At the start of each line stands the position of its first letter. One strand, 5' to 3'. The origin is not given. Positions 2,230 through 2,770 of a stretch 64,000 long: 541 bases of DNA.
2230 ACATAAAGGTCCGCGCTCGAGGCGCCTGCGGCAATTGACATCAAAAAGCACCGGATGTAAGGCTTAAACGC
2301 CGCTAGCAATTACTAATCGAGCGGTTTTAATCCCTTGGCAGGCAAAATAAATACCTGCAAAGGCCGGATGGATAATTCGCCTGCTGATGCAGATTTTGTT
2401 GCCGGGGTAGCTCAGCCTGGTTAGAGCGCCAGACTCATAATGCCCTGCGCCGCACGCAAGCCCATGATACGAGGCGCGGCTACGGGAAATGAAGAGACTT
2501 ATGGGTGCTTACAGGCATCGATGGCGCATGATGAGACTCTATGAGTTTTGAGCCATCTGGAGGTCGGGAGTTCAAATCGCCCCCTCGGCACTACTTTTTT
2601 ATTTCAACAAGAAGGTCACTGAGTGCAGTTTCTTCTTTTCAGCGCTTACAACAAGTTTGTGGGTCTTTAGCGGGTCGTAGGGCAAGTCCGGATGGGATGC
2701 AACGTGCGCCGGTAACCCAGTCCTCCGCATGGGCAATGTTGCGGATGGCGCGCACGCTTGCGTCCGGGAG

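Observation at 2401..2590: Unusually long tRNA(CAU) intron carrying a box C/D-like module that could guide 2'-O-methylation of C34 of its own tRNA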

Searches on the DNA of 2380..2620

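Call 4: search_rna_families(source=window, start=2380, end=2620, threshold=evalue, max_evalue=10, show_alignments=3)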
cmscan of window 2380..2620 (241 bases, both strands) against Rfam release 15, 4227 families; matches with E-value up to 10: 3.
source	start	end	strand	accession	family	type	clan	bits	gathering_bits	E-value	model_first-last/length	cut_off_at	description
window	2401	2590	+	RF00005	tRNA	Gene; tRNA;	CL00001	44.2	29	1.5e-08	1-71/71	no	tRNA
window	2520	2558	+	RF00608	SNORD99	Gene; snRNA; snoRNA; CD-box;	CL00064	14.7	60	3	1-74/74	no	Small nucleolar RNA SNORD99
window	2460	2513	+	RF01126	sR41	Gene; snRNA; snoRNA; CD-box;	-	10.6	54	2.9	1-53/53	no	Small nucleolar RNA sR41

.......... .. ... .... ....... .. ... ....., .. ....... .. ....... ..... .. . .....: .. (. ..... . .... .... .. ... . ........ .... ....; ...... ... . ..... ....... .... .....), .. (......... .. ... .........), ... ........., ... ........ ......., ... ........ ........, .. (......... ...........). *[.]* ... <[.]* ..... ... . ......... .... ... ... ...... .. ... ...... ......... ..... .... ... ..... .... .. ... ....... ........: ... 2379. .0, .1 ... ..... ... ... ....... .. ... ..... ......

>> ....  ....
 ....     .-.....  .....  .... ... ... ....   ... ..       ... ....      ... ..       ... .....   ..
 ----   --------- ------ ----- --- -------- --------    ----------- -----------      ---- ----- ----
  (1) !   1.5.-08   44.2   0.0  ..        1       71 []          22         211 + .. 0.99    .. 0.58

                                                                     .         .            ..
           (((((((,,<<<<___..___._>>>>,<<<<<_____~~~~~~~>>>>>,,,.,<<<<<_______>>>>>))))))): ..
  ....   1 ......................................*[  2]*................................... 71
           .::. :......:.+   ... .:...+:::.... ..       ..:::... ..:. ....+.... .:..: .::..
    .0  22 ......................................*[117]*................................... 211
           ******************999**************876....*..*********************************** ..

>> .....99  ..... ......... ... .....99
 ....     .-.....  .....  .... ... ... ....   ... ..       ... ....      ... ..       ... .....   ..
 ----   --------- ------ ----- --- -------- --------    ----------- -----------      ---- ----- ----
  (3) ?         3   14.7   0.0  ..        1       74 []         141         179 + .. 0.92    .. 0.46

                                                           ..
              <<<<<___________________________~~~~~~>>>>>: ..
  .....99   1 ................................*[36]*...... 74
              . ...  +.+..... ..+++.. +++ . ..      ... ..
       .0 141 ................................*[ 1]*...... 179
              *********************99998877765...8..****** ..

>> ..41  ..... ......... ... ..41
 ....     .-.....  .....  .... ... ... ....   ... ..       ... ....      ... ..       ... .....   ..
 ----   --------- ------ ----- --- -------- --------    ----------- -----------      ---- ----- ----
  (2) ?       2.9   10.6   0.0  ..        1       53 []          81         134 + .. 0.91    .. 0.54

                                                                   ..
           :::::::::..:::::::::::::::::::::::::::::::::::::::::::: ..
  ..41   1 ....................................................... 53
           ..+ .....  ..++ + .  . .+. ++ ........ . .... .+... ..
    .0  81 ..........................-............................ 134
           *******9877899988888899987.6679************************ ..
